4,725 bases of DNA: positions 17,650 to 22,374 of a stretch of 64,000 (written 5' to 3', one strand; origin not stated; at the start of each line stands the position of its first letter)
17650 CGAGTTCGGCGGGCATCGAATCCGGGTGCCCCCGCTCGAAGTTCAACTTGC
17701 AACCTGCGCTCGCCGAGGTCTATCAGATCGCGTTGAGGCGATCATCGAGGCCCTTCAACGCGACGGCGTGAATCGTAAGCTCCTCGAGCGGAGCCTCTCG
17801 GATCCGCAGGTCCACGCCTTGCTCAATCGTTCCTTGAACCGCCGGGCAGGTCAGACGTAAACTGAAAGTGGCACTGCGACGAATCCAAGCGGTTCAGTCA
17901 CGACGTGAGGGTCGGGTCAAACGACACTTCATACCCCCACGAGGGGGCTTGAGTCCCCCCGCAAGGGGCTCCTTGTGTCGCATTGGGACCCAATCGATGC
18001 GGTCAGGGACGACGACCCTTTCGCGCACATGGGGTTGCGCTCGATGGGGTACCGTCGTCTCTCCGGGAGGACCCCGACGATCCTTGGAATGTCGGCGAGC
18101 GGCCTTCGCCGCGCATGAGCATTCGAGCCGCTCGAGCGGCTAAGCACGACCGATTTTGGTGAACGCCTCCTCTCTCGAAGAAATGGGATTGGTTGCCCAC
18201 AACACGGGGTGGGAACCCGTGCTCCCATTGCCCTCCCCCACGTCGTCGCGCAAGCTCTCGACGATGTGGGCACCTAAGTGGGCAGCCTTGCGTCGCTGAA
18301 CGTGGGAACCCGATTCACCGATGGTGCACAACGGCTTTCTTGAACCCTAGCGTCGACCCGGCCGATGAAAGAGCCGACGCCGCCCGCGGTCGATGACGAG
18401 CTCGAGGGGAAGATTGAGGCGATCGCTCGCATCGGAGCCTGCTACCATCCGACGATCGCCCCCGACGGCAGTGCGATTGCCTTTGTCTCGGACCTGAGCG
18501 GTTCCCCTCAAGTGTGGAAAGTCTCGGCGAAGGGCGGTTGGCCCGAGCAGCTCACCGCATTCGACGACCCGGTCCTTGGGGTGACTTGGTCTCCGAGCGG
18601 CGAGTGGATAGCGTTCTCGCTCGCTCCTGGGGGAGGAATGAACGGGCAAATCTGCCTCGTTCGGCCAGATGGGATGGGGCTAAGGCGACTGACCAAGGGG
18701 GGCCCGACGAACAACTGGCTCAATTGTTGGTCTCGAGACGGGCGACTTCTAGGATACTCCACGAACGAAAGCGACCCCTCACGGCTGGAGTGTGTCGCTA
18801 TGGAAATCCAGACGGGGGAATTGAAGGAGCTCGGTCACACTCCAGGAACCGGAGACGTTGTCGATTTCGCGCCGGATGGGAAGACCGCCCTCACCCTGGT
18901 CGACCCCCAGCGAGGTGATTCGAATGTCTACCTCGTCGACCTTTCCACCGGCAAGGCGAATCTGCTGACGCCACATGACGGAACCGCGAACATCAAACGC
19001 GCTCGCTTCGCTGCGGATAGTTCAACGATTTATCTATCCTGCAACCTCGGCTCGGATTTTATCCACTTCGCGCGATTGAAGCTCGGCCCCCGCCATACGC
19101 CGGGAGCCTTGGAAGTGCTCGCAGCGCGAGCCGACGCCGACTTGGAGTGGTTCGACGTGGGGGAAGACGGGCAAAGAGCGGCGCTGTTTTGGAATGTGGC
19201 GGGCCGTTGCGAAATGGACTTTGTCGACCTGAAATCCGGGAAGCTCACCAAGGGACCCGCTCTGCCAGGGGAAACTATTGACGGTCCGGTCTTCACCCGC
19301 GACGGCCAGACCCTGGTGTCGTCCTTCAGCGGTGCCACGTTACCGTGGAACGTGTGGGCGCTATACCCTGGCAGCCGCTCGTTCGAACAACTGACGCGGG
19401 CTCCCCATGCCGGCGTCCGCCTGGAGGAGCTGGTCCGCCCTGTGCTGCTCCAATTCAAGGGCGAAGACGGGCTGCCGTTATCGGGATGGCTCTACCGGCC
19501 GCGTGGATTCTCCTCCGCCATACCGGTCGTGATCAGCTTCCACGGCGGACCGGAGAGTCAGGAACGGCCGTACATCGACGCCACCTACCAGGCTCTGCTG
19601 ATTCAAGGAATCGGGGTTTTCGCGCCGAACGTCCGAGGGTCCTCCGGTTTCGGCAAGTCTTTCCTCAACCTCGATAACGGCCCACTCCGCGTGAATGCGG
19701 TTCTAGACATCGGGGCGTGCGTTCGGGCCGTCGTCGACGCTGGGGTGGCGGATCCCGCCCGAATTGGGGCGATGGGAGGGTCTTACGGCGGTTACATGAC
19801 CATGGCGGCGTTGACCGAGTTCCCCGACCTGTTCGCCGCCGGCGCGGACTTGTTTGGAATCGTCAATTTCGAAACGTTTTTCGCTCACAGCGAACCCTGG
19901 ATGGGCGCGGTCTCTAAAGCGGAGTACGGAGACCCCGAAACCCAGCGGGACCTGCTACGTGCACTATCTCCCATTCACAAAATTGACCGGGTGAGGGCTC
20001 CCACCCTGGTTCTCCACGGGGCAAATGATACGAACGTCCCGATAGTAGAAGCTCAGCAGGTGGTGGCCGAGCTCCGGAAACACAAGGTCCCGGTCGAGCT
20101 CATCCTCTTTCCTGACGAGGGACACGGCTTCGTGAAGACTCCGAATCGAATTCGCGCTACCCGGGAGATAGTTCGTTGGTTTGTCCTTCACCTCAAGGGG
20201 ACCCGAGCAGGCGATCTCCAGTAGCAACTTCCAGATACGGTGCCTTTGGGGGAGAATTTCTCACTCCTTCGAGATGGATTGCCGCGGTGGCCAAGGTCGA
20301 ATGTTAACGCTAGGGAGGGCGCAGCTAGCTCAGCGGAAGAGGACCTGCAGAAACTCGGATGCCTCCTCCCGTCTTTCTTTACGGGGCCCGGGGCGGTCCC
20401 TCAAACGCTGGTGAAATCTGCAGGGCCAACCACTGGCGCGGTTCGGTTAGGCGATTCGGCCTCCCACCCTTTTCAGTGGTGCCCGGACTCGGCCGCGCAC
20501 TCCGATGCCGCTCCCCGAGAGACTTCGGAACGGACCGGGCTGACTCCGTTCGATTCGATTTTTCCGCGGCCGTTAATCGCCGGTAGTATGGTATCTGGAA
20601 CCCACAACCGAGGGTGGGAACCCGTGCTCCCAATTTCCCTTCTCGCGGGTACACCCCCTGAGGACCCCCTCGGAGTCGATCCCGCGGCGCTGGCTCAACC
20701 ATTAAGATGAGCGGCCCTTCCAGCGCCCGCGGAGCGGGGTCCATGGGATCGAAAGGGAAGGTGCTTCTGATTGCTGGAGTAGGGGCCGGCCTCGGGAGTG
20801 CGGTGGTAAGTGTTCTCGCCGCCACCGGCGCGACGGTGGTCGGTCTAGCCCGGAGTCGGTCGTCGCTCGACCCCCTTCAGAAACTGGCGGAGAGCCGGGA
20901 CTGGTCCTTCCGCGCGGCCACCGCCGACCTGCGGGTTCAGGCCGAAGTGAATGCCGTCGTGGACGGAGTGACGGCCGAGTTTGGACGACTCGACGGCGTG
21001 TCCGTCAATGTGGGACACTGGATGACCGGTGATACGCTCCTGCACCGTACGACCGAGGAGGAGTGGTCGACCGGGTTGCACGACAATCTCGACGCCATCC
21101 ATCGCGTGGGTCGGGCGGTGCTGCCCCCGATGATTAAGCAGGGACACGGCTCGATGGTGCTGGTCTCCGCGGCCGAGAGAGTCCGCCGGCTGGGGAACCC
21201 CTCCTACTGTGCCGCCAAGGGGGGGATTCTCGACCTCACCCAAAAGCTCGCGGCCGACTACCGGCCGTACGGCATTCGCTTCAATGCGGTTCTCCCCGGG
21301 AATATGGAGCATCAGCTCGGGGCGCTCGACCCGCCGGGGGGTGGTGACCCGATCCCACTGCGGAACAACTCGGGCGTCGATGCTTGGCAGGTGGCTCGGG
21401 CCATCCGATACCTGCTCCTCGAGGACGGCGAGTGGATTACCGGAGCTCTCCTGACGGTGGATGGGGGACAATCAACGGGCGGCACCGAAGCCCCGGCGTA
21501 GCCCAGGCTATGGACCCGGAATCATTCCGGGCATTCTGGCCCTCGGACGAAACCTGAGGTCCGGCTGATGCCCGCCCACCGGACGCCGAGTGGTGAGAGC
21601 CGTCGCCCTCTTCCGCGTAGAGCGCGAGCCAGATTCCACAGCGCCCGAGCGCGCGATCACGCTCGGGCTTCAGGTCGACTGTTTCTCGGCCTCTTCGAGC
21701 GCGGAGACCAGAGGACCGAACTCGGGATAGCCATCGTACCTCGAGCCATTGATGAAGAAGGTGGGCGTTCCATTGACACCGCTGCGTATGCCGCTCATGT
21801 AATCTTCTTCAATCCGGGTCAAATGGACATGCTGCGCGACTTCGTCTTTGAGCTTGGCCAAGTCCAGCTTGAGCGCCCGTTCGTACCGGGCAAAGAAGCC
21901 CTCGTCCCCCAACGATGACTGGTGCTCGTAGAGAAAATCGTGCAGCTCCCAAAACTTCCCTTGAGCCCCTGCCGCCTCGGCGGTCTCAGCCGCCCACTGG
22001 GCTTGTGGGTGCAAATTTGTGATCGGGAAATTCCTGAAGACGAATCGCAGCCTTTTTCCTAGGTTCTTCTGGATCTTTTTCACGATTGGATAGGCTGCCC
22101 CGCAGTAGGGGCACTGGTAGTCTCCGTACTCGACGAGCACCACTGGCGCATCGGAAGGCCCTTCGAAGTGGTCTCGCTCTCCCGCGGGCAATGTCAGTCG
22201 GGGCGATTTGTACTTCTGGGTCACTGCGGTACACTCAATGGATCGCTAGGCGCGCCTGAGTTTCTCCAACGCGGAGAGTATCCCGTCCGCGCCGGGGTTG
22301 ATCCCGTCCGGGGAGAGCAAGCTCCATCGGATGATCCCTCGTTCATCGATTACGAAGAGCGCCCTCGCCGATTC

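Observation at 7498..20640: Partial copies of the tRNA-Trp 3' end at 18.2 kb and 20.6 kb look like relic att sites bounding an accessory island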

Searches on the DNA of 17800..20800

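Call 31: search_rna_families(source=window, start=17800, end=20800, threshold=evalue, max_evalue=10, show_alignments=3)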
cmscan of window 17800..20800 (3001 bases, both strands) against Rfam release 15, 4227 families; matches with E-value up to 10: 1.
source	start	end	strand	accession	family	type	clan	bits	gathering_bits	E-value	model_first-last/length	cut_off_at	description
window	17928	17969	-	RF02801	PyrR201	Gene; snRNA; snoRNA; HACA-box;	-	18.7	49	7.3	1-68/68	no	Pyrobaculum sRNA 201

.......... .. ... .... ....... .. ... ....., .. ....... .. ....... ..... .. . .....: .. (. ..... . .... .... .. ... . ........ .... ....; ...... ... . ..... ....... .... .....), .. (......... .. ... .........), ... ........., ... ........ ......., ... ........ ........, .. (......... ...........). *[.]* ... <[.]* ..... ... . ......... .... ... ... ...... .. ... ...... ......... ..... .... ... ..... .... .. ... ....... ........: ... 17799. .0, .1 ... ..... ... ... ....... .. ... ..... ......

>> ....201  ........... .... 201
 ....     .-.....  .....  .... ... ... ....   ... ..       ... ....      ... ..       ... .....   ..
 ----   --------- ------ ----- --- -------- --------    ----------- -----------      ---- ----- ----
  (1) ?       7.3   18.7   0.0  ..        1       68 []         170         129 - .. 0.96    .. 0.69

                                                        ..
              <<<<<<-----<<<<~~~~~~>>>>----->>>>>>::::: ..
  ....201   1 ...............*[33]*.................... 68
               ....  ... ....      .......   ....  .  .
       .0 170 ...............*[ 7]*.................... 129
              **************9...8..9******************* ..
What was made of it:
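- On Canonical tRNA gene (copies 2 and 3): No tRNA hit in 17800-20800 even at E<=10 (call 31).
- On Structured non-coding RNA (for the arm-core module): No Rfam hit (call 31).
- No Rfam family matches it (call 31).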

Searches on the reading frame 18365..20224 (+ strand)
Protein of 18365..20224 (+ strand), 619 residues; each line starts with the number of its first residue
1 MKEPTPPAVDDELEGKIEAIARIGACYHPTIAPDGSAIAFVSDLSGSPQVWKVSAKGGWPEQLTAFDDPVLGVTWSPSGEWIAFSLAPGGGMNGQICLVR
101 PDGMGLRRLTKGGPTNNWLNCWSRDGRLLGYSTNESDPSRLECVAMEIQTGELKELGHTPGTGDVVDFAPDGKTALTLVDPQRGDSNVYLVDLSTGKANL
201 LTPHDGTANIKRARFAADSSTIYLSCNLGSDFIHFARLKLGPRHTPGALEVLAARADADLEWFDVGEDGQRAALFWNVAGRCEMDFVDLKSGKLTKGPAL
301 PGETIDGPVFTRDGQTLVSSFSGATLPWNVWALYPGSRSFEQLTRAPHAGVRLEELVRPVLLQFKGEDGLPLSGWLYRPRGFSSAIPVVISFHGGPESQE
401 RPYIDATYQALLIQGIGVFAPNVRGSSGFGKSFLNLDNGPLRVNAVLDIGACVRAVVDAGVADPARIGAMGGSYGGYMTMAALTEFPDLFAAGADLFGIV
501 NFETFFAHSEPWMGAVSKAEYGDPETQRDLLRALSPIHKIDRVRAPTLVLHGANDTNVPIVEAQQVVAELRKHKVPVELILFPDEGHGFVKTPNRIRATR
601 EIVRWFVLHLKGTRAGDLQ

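Call 15: search_protein_families(library=pfam, proteins=[window:18365-20224:+], max_evalue=0.01)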
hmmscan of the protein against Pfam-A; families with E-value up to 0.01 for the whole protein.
window:18365-20224:+ (619 aa): 11 families
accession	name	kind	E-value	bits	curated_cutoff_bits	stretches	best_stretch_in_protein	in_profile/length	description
PF00326.27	Peptidase_S9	-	1.5e-46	159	22.6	1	409-612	8-212/213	Prolyl oligopeptidase family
PF01738.24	DLH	-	7.3e-10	39.2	21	1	446-595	77-194/217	Dienelactone hydrolase family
PF07676.18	PD40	-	1.1e-09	38.4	20.9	1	28-51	13-37/38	WD40-like Beta Propeller Repeat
PF20434.5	BD-FAE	-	2.9e-09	37.2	26.8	1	376-569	3-214/215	BD-FAE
PF05448.18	AXE1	-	6.4e-08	32.2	21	1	360-431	57-125/321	Acetyl xylan esterase (AXE1)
PF00561.26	Abhydrolase_1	-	2.2e-06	28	25.8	0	533-588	188-239/245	alpha/beta hydrolase fold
PF02129.25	Peptidase_S15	-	6.4e-06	26.5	23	0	526-582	204-256/262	X-Pro dipeptidyl-peptidase (S15 family)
PF12697.13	Abhydrolase_6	-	9.5e-06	26.9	26.3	1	393-590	5-207/217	Alpha/beta hydrolase family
PF12146.15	Hydrolase_4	-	1.5e-05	24.9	27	0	537-583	183-228/239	Serine aminopeptidase, S33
PF07859.19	Abhydrolase_3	-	0.00028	21.1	25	1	454-590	57-209/210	alpha/beta hydrolase fold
PF22173.2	APH-like_N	-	0.0018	18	27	1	147-211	101-163/273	Acylamino-acid-releasing enzyme-like, N-terminal domain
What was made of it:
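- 18309..20468 (+): S9 peptidase module (gene 18365-20224 plus 56 nt upstream and 244 nt downstream), the cargo of segment 2. Pfam Peptidase_S9 (call 15).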

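Call 64: find_homologous_proteins(query=window:18365-20224:+, max_evalue=1e-50)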
Query window:18365-20224:+ (619 aa): 5907 proteins with E <= 1e-50 among 8000 candidates; the best 120 are listed.
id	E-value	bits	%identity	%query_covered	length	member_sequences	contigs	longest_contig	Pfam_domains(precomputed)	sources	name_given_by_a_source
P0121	0.0e+0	1437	100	100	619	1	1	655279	PF02129.25,PF00326.28,PF26549.1,PF05448.19,PF12697.14,PF01738.25,PF00561.27,PF07676.19,PF12146.16,PF20434.6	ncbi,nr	ncbi:MAG: S9 family peptidase [Thermoplasmata archaeon]|nr:S9 family peptidase [Thermoplasmata archa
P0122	0.0e+0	1222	85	100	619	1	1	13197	PF02129.25,PF00326.28,PF07859.20,PF26549.1,PF05448.19,PF12697.14,PF01738.25,PF00561.27,PF07676.19,PF12146.16,PF20434.6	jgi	jgi:dipeptidyl aminopeptidase/acylaminoacyl peptidase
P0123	0.0e+0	1205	84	100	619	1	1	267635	PF02129.25,PF00326.28,PF26549.1,PF05448.19,PF12697.14,PF01738.25,PF00561.27,PF07676.19,PF12146.16,PF20434.6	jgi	jgi:dipeptidyl aminopeptidase/acylaminoacyl peptidase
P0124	0.0e+0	1174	81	100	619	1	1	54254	PF02129.25,PF00326.28,PF26549.1,PF05448.19,PF01738.25,PF00561.27,PF07676.19,PF12146.16,PF20434.6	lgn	-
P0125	0.0e+0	1160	80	100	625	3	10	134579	PF02129.25,PF00326.28,PF26549.1,PF05448.19,PF12697.14,PF01738.25,PF00561.27,PF07676.19,PF12146.16,PF20434.6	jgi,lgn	-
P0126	0.0e+0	1149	80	100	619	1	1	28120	PF02129.25,PF00326.28,PF26549.1,PF01738.25,PF00561.27,PF07676.19,PF12146.16,PF20434.6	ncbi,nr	ncbi:MAG: S9 family peptidase [Thermoplasmata archaeon]|nr:S9 family peptidase [Thermoplasmata archa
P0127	0.0e+0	1116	78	99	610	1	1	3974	PF07859.20,PF23381.2,PF01738.25,PF00561.27,PF07676.19,PF12146.16,PF02129.25,PF00326.28,PF26549.1,PF05448.19,PF12697.14,PF26550.2,PF20434.6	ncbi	-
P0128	0.0e+0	1092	76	99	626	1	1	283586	PF02129.25,PF00326.28,PF26549.1,PF05448.19,PF01738.25,PF00561.27,PF12146.16,PF20434.6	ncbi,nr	ncbi:MAG TPA: S9 family peptidase [Thermoplasmata archaeon]|nr:S9 family peptidase [Thermoplasmata a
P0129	0.0e+0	1082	76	100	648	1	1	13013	PF02129.25,PF00326.28,PF26549.1,PF05448.19,PF01738.25,PF26550.2,PF00561.27,PF07676.19,PF12146.16,PF20434.6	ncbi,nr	ncbi:MAG: S9 family peptidase [Thermoplasmata archaeon]|nr:S9 family peptidase [Thermoplasmata archa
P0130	3.3e-266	903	84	77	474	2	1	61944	PF02129.25,PF00326.28,PF07859.20,PF12697.14,PF01738.25,PF12146.16,PF20434.6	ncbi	ncbi:MAG: S9 family peptidase [Thermoplasmata archaeon]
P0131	3.2e-239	814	58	97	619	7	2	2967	PF02129.25,PF00326.28,PF25174.2,PF26549.1,PF01738.25,PF26550.2,PF07676.19,PF20434.6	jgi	-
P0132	8.9e-239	813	58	98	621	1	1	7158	PF02129.25,PF00326.28,PF25174.2,PF26549.1,PF00930.28,PF23381.2,PF01738.25,PF26550.2,PF07676.19,PF20434.6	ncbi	-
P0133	9.9e-239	813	68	84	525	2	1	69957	PF00326.28,PF26549.1,PF05448.19,PF12697.14,PF01738.25,PF00561.27,PF12146.16,PF20434.6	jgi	jgi:dipeptidyl aminopeptidase/acylaminoacyl peptidase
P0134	1.4e-238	812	58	97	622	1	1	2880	PF25174.2,PF01738.25,PF07676.19,PF12146.16,PF02129.25,PF00326.28,PF26549.1,PF05448.19,PF12697.14,PF26550.2,PF00400.39,PF20434.6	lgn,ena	-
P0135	4.8e-238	810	58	97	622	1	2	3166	PF25174.2,PF01738.25,PF07676.19,PF12146.16,PF02129.25,PF00326.28,PF26549.1,PF05448.19,PF12697.14,PF26550.2,PF00400.39,PF20434.6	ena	-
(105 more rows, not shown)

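Call 65: find_encoding_contigs(protein=P0123, flank=10000, max_places=3)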
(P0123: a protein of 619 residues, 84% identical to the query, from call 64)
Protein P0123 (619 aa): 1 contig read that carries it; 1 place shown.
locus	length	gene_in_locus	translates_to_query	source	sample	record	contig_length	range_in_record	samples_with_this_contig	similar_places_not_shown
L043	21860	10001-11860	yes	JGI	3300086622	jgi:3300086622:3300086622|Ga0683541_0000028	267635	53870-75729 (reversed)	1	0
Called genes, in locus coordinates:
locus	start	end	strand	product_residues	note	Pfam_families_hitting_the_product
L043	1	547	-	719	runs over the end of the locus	PF00801:PKD, PF18911:PKD_4, PF00801:PKD (weak), PF18911:PKD_4, PF00801:PKD (weak), PF18911:PKD_4, PF00801:PKD, PF18911:PKD_4, +4 more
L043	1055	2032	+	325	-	-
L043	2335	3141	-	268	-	-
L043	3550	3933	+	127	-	-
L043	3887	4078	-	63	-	PF22586:ANCHR-like_BBOX (faint)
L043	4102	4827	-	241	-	PF00702:Hydrolase (faint), PF05116:S6PP (faint), PF08282:Hydrolase_3, PF12710:HAD (faint), PF08282:Hydrolase_3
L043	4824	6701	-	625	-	PF02934:GatB_N, PF02938:GAD (weak), PF02637:GatB_Yqey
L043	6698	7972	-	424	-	PF18195:GatD_N, PF00710:Asparaginase, PF17763:Asparaginase_C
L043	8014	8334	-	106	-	-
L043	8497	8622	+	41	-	-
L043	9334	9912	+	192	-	PF13302:Acetyltransf_3, PF00583:Acetyltransf_1, PF13508:Acetyltransf_7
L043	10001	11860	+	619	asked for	PF26549:Tricorn_N (weak), PF07676:PD40 (faint), PF26549:Tricorn_N, PF05448:AXE1 (faint), PF01738:DLH, PF20434:BD-FAE, PF00326:Peptidase_S9, PF12697:Abhydrolase_6 (weak), +3 more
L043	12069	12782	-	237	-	PF00583:Acetyltransf_1, PF13673:Acetyltransf_10 (weak), PF13508:Acetyltransf_7, PF08445:FR47 (faint)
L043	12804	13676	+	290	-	-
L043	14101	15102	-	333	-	-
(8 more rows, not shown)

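Call 66: find_encoding_contigs(protein=P0125, flank=10000, max_places=6)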
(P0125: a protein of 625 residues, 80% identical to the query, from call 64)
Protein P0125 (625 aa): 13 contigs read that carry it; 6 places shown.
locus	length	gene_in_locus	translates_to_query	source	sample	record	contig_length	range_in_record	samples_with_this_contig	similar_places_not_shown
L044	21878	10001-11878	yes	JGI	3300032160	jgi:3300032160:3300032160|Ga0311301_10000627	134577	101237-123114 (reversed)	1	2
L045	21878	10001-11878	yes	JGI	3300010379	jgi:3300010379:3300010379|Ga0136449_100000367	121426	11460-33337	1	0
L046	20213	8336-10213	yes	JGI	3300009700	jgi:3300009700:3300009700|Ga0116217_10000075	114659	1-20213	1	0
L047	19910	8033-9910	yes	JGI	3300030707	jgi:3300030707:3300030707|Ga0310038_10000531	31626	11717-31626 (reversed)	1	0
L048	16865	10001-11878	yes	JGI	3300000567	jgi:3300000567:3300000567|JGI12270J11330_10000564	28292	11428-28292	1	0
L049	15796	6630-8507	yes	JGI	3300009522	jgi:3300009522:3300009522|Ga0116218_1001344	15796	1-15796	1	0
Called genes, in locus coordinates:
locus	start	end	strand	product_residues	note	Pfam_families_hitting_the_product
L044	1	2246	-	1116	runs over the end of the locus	-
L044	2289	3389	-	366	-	PF20706:GT4-conflict (faint), PF13439:Glyco_transf_4, PF13579:Glyco_trans_4_4 (weak), PF00534:Glycos_transf_1, PF13692:Glyco_trans_1_4, PF13524:Glyco_trans_1_2 (weak)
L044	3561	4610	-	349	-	PF13641:Glyco_tranf_2_3, PF00535:Glycos_transf_2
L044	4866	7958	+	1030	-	PF01835:MG2 (faint), PF09608:Alph_Pro_TM (faint)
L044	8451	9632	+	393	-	-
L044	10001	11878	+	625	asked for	PF07676:PD40 (weak), PF26549:Tricorn_N, PF05448:AXE1 (faint), PF01738:DLH, PF12146:Hydrolase_4 (faint), PF20434:BD-FAE, PF00326:Peptidase_S9, PF12697:Abhydrolase_6 (weak), +2 more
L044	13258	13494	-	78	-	PF24434:DUF7557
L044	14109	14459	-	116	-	-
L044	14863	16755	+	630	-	PF00211:Guanylate_cyc, PF13428:TPR_14 (faint), PF13431:TPR_17 (faint), PF14559:TPR_19 (faint), PF21033:RMD1-3 (faint), PF07719:TPR_2 (faint), PF13414:TPR_11 (faint)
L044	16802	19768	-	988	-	-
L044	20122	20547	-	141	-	PF01850:PIN (weak)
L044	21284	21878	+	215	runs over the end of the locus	PF01814:Hemerythrin (weak)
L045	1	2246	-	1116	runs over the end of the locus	-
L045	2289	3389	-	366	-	PF20706:GT4-conflict (faint), PF13439:Glyco_transf_4, PF13579:Glyco_trans_4_4 (weak), PF00534:Glycos_transf_1, PF13692:Glyco_trans_1_4, PF13524:Glyco_trans_1_2 (weak)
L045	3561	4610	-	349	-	PF13641:Glyco_tranf_2_3, PF00535:Glycos_transf_2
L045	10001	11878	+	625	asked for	PF07676:PD40 (weak), PF26549:Tricorn_N, PF05448:AXE1 (faint), PF01738:DLH, PF12146:Hydrolase_4 (faint), PF20434:BD-FAE, PF00326:Peptidase_S9, PF12697:Abhydrolase_6 (weak), +2 more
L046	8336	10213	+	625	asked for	PF07676:PD40 (weak), PF26549:Tricorn_N, PF05448:AXE1 (faint), PF01738:DLH, PF12146:Hydrolase_4 (faint), PF20434:BD-FAE, PF00326:Peptidase_S9, PF12697:Abhydrolase_6 (weak), +2 more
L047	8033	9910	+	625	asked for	PF07676:PD40 (weak), PF26549:Tricorn_N, PF05448:AXE1 (faint), PF01738:DLH, PF12146:Hydrolase_4 (faint), PF20434:BD-FAE, PF00326:Peptidase_S9, PF12697:Abhydrolase_6 (weak), +2 more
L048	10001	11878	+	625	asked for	PF07676:PD40 (weak), PF26549:Tricorn_N, PF05448:AXE1 (faint), PF01738:DLH, PF12146:Hydrolase_4 (faint), PF20434:BD-FAE, PF00326:Peptidase_S9, PF12697:Abhydrolase_6 (weak), +2 more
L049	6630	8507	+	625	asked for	PF07676:PD40 (weak), PF26549:Tricorn_N, PF05448:AXE1 (faint), PF01738:DLH, PF12146:Hydrolase_4 (faint), PF20434:BD-FAE, PF00326:Peptidase_S9, PF12697:Abhydrolase_6 (weak), +2 more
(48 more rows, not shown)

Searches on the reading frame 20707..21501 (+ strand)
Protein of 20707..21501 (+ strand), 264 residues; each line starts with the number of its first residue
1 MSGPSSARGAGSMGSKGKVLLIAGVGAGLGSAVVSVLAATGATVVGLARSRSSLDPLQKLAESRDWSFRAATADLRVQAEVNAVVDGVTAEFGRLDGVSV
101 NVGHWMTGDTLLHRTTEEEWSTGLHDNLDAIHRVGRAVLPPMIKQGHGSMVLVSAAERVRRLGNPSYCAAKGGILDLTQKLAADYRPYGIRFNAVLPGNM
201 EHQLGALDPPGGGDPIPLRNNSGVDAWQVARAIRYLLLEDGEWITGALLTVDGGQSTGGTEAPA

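Call 15: search_protein_families(library=pfam, proteins=[window:20707-21501:+], max_evalue=0.01)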
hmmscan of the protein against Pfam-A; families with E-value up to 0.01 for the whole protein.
window:20707-21501:+ (264 aa): 3 families
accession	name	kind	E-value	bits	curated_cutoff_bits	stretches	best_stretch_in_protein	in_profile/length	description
PF13561.12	adh_short_C2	-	8.8e-35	120.8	27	1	24-255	1-235/236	Enoyl-(Acyl carrier protein) reductase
PF00106.31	adh_short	-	1.3e-34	119.8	26.6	1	18-202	1-184/195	short chain dehydrogenase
PF08659.16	KR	-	3.4e-07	30.8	22.6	1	20-170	3-152/180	KR domain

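Call 17: find_encoding_contigs(protein=window:20707-21501:+, flank=10000, max_places=6)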
Protein window:20707-21501:+ (264 aa): no gene with exactly this product is on record in the collection.
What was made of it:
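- Tried and rejected: The exact-protein look-up of the SDR found nothing (call 17).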

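Call 18: find_related_loci(query=window:20707-21501:+, collection=genome_contigs, flank=10000)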
Query window:20707-21501:+ (264 aa) in genome_contigs; peptide patterns used: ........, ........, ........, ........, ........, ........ (x = any residue, [..] = any of these).
124 stretches matched a pattern; 5 encode a relative of the query (tblastn E <= 1e-3); 5 distinct loci.
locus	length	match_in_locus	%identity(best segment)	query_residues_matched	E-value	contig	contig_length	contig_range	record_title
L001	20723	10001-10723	28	16-253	3e-18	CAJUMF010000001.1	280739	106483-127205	MAG TPA_asm: uncultured Dorea sp. isolate MGBC161213 genome assembly, contig: MGBC161213.1, whole genome shotgun sequenc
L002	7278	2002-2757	25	13-254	1e-15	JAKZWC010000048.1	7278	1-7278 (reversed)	MAG: Spirochaetales bacterium isolate Langseth_MAG_00127 Langseth_MAG_00127_000000000048, whole genome shotgun sequence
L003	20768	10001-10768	27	12-257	5e-15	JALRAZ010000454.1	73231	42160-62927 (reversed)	MAG: Verrucomicrobia bacterium isolate HM.1 HM_312653, whole genome shotgun sequence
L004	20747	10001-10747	24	16-254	2e-11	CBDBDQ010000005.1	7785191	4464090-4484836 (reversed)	MAG: Spirochaetia bacterium isolate f652f7ba-8847-4161-9e61-b7674eda2487 genome assembly, contig: contig_5, whole genome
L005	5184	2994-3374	30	18-146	3e-8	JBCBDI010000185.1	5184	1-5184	MAG: Pseudomonadota bacterium isolate J06597_5 NODE_185_length_5184_cov_5.019581, whole genome shotgun sequence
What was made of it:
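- Tried and rejected: I spent the single genome_contigs scan on the SDR protein, and it returned only distant bacterial hits (call 18).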

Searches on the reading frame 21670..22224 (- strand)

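Call 15: search_protein_families(library=pfam, proteins=[window:21670-22224:-], max_evalue=0.01)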
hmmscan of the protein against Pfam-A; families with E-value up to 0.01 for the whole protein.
window:21670-22224:- (184 aa): 3 families
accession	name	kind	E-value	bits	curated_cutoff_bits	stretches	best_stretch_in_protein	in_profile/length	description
PF13462.12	Thioredoxin_4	-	1.8e-21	77.4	23.2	1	17-176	4-163/165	Thioredoxin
PF01323.26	DSBA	-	3.6e-15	56.7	25.6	1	30-169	2-183/191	DSBA-like thioredoxin domain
PF13098.12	Thioredoxin_2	-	0.0048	17.7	27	0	29-166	8-94/104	Thioredoxin-like domain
